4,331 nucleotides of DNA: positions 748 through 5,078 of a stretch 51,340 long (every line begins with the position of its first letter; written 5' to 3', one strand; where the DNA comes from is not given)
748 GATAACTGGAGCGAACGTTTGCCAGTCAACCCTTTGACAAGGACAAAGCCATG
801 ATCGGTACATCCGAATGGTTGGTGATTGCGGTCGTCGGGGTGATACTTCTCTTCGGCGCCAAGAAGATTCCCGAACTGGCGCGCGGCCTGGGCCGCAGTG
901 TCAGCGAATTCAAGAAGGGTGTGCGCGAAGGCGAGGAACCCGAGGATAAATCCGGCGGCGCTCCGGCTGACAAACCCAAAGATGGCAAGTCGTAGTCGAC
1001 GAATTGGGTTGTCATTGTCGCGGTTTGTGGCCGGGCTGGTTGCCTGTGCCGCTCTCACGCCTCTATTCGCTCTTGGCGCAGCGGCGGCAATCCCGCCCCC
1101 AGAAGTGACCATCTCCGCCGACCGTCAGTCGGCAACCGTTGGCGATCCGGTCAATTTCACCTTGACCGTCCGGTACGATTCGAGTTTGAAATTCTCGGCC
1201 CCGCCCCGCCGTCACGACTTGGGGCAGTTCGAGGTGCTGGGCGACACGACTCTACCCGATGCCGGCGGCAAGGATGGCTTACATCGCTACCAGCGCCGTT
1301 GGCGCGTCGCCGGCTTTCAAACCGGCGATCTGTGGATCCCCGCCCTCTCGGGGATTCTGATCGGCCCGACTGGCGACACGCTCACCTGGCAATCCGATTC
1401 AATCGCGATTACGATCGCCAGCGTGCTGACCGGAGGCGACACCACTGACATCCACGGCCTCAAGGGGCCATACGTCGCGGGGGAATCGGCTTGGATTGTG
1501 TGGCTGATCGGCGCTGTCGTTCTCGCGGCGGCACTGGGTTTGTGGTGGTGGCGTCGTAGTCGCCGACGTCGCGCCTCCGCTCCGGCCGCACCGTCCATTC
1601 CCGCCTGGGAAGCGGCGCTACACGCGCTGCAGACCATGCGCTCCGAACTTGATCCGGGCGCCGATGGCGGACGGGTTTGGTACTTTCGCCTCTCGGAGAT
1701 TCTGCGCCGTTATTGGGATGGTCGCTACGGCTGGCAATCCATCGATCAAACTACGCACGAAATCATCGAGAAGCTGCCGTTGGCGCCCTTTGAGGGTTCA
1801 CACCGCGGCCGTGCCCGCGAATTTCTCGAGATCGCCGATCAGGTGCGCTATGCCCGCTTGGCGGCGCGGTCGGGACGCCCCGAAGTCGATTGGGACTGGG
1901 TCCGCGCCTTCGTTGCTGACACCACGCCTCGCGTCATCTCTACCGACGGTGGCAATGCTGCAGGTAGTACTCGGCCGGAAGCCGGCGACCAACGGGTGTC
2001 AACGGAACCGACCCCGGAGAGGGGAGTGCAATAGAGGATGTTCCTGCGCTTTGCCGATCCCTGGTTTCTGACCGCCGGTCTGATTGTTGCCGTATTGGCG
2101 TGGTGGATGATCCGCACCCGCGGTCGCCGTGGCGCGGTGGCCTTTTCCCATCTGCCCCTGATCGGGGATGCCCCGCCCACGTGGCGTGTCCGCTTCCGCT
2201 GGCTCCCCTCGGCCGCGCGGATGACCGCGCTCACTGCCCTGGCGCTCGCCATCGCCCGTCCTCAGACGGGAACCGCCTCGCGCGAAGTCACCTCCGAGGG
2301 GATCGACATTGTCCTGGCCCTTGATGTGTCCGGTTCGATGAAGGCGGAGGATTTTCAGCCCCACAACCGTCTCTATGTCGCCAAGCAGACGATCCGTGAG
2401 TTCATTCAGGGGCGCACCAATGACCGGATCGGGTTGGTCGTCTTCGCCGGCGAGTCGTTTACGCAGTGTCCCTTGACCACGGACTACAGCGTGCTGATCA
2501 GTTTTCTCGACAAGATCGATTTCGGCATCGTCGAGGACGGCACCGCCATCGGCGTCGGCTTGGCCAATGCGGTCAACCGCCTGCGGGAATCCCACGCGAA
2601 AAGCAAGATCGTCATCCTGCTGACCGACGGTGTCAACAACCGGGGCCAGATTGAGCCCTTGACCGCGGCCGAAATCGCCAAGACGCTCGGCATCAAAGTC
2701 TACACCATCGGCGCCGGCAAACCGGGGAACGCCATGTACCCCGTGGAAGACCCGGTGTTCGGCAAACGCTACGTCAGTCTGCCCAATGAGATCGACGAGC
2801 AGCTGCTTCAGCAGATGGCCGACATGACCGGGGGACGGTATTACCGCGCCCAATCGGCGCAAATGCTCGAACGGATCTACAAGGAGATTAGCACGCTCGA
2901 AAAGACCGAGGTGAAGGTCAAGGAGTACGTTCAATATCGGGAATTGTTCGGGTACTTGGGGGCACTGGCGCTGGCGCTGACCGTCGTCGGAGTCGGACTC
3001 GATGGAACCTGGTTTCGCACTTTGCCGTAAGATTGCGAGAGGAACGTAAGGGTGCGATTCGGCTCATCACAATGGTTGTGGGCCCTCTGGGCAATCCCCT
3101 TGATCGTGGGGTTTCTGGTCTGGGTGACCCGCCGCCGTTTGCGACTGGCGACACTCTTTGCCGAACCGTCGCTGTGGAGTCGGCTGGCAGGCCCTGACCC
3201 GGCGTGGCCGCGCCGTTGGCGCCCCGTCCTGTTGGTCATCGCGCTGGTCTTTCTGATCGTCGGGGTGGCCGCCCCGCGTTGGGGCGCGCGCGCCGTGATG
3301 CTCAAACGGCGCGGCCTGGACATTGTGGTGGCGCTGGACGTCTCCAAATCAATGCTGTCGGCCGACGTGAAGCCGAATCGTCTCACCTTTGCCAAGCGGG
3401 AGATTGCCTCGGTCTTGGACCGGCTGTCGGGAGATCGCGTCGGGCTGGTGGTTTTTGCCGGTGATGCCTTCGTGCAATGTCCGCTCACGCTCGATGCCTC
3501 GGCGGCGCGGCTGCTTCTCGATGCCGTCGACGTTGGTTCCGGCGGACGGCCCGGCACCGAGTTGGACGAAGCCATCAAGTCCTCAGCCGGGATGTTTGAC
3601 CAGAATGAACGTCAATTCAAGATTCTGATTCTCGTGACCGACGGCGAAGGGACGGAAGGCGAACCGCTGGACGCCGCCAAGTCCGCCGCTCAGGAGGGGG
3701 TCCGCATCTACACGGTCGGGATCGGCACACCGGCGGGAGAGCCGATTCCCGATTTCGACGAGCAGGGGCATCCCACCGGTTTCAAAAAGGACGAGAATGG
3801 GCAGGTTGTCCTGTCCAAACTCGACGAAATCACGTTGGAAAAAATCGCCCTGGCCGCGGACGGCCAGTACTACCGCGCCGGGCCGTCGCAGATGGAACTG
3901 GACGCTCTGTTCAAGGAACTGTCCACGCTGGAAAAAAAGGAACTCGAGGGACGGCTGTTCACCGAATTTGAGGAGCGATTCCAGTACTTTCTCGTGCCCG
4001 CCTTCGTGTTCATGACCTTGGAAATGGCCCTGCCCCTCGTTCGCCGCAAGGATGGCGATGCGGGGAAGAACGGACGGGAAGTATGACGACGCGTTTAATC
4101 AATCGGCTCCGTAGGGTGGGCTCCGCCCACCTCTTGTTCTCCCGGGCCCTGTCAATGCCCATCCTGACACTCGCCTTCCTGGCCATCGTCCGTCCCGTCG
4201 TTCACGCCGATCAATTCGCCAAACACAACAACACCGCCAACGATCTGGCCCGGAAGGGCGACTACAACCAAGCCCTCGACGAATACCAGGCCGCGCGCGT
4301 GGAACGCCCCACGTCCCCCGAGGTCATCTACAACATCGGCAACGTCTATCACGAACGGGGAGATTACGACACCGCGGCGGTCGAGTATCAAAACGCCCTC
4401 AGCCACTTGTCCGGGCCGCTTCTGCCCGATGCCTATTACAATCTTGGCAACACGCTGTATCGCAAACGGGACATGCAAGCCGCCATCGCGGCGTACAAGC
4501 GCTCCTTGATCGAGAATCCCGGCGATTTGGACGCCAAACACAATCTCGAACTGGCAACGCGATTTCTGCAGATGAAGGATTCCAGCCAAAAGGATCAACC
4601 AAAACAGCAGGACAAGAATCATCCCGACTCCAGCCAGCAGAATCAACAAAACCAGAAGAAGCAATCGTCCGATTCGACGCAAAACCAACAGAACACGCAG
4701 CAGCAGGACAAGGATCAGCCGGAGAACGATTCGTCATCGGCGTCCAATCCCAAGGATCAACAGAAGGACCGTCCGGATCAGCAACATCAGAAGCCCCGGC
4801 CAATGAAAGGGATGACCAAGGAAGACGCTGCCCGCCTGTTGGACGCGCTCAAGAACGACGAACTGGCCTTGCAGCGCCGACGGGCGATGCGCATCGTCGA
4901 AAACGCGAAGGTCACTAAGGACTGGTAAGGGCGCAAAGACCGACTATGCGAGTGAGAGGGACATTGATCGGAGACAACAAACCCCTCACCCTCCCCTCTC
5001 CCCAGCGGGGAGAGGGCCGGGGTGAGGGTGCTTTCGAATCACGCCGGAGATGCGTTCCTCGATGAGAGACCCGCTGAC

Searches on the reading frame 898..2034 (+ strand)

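Call 60: search_protein_families(library=pfam, proteins=[window:898-2034:+], max_evalue=0.001)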
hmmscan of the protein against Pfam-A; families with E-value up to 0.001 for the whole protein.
window:898-2034:+ (378 aa): 1 family
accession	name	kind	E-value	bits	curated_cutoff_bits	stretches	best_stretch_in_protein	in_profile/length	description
PF14316.11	DUF4381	-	0.00016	22.4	27.2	1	198-282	18-89/145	Domain of unknown function (DUF4381)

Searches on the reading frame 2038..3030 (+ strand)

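Call 60: search_protein_families(library=pfam, proteins=[window:2038-3030:+], max_evalue=0.001)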
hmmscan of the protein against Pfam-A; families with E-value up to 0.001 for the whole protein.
window:2038-3030:+ (330 aa): 5 families
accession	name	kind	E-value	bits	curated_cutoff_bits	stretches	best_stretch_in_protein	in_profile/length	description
PF00092.34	VWA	-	2.6e-23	83.6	23.8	1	90-282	1-173/174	von Willebrand factor type A domain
PF13519.12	VWA_2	-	1.1e-17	65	27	1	91-198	1-106/107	von Willebrand factor type A domain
PF07584.16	BatA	-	2.3e-10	41.2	25.9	1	1-75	1-77/77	Aerotolerance regulator N-terminal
PF01882.25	DUF58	-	4.9e-06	26.3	23.4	1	87-210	34-156/216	Protein of unknown function DUF58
PF06707.17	DUF1194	-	3.6e-05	23.5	27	1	90-221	5-149/206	Protein of unknown function (DUF1194)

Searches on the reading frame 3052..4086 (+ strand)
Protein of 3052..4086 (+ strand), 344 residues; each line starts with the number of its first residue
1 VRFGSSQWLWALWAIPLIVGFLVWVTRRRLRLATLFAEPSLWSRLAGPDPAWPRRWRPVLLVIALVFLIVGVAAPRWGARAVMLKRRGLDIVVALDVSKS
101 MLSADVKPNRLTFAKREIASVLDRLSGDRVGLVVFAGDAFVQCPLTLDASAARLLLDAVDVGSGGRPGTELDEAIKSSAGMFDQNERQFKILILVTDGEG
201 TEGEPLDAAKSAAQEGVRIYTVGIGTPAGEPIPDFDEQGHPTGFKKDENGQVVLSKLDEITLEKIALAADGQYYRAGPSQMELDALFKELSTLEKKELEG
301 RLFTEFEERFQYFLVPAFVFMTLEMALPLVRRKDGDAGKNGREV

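Call 60: search_protein_families(library=pfam, proteins=[window:3052-4086:+], max_evalue=0.001)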
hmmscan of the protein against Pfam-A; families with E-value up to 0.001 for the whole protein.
window:3052-4086:+ (344 aa): 2 families
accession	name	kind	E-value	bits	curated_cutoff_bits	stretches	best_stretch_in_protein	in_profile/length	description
PF00092.34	VWA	-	3.1e-17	63.8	23.8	1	90-227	1-142/174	von Willebrand factor type A domain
PF13519.12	VWA_2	-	4.1e-15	56.8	27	1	91-199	1-107/107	von Willebrand factor type A domain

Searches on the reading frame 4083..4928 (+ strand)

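Call 60: search_protein_families(library=pfam, proteins=[window:4083-4928:+], max_evalue=0.001)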
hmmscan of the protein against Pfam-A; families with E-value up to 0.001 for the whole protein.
window:4083-4928:+ (281 aa): 12 families
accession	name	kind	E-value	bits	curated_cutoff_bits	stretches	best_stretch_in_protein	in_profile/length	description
PF07719.23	TPR_2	-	1.5e-18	65.7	27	2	115-148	1-34/34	Tetratricopeptide repeat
PF00515.34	TPR_1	-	1.5e-17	63.1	27.8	2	115-147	1-33/34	Tetratricopeptide repeat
PF13414.12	TPR_11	-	7.3e-13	48.4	26.8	2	86-128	1-41/42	TPR repeat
PF13432.12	TPR_16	-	4.2e-12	46.7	32.7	2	52-105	4-56/65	Tetratricopeptide repeat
PF13181.12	TPR_8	-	7.6e-10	38.6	25.7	1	116-142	2-28/34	Tetratricopeptide repeat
PF13424.12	TPR_12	-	7.7e-10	39.3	30.1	1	82-142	5-72/77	Tetratricopeptide repeat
PF14559.12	TPR_19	-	1.5e-08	35.3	25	2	56-99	2-45/68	Tetratricopeptide repeat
PF13176.12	TPR_7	-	2.5e-08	33.8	27.9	0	117-148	1-34/36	Tetratricopeptide repeat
PF13431.12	TPR_17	-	2.6e-07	30.8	24.4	0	75-98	9-32/34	Tetratricopeptide repeat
PF13174.12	TPR_6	-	7.8e-07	29.8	26.3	0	116-143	1-28/33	Tetratricopeptide repeat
PF13428.12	TPR_14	-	8.8e-07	29.5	23.5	0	115-154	1-40/44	Tetratricopeptide repeat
PF13371.12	TPR_9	-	9.2e-05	22.8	35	0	56-108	6-58/73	Tetratricopeptide repeat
